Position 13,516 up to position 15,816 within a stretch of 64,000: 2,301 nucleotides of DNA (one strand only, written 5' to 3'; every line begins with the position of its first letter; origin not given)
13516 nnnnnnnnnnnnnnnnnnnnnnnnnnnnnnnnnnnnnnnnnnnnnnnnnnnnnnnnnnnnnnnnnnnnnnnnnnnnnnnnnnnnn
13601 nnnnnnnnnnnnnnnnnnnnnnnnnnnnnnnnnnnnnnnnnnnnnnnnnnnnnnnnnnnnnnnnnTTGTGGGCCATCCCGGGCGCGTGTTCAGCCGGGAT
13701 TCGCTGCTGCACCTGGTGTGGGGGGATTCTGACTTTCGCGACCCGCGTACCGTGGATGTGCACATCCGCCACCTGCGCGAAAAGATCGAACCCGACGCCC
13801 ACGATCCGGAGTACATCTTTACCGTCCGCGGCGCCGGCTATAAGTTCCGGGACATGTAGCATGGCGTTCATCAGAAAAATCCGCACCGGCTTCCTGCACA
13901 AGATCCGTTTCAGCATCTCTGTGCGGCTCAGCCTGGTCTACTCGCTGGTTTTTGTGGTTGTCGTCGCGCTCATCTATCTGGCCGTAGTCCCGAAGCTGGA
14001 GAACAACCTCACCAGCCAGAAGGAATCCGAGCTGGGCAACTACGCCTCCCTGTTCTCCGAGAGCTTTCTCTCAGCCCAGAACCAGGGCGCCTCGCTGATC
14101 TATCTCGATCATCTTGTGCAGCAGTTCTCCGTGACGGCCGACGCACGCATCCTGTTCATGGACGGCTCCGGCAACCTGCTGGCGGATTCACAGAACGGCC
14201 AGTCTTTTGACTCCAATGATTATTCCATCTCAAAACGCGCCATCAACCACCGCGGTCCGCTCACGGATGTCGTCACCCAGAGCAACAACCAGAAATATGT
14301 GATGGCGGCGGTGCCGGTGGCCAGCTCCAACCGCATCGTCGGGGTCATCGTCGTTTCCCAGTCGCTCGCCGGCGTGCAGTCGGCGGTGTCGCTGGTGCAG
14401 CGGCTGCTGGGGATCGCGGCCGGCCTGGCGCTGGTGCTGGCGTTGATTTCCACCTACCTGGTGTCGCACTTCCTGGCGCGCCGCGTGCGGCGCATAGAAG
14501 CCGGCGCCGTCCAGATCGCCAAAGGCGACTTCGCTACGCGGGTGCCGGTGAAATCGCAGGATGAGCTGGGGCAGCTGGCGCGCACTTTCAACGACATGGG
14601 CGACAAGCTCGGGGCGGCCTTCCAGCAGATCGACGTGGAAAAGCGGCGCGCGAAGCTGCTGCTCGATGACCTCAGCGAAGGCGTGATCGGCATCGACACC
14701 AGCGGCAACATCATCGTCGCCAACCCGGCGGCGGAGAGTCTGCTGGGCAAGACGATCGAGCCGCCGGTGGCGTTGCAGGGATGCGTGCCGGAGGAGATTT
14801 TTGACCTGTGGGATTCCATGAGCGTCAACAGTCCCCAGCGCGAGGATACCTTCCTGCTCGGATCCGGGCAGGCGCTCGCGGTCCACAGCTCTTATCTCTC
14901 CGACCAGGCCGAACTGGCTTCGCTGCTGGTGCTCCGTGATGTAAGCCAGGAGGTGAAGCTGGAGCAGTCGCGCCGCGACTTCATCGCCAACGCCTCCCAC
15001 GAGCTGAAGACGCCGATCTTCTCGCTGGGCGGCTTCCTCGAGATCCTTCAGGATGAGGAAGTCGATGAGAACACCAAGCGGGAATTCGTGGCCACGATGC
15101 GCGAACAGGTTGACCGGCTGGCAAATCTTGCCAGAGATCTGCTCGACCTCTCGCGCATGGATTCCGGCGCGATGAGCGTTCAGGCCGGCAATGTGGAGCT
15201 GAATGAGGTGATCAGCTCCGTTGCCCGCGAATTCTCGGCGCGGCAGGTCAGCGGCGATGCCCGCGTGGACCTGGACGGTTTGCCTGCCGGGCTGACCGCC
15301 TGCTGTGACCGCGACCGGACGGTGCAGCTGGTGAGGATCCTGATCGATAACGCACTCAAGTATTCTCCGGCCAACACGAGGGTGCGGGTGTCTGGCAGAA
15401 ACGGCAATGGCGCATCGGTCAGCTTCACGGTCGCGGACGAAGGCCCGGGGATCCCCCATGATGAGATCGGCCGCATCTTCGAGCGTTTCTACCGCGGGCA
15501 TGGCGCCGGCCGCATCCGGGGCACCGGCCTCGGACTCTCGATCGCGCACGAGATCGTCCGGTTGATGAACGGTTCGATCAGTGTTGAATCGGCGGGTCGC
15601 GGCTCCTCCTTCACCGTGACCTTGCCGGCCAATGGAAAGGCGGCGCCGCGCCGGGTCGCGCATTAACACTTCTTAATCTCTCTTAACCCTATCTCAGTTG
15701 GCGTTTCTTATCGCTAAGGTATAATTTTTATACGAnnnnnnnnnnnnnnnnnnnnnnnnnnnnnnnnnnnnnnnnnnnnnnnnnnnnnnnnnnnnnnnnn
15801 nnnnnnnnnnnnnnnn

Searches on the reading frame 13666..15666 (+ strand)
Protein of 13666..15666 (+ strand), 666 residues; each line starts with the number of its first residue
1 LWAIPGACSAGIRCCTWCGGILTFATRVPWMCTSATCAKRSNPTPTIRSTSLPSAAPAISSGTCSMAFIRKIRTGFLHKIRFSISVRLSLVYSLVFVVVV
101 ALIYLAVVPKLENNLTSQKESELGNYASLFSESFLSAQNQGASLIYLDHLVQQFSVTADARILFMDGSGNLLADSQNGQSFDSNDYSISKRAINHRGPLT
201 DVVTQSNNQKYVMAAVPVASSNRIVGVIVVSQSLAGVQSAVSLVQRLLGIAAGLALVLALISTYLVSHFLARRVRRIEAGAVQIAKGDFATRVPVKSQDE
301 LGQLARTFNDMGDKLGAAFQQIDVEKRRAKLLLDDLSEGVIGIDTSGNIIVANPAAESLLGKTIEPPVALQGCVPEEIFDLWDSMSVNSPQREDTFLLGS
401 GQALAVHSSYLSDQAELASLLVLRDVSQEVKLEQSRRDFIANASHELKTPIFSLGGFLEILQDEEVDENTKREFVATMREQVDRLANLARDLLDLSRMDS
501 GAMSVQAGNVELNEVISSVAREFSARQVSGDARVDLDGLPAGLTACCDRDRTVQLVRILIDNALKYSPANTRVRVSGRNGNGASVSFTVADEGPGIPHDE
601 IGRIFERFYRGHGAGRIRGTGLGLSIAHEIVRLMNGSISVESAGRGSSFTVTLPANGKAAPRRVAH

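Call 64: search_protein_families(library=pfam, proteins=[window:13666-15666:+], max_evalue=0.00001)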
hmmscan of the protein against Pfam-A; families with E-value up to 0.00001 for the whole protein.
window:13666-15666:+ (666 aa): 3 families
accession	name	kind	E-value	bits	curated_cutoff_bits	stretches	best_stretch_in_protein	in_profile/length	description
PF02518.31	HATPase_c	-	1.6e-27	96.6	26.4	1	548-655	2-109/111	Histidine kinase-, DNA gyrase B-, and HSP90-like ATPase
PF00512.31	HisKA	-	4.8e-18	65.4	26.9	1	435-501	1-66/66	His Kinase A (phospho-acceptor) domain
PF00672.30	HAMP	-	1.2e-15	58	25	1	266-315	2-51/53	HAMP domain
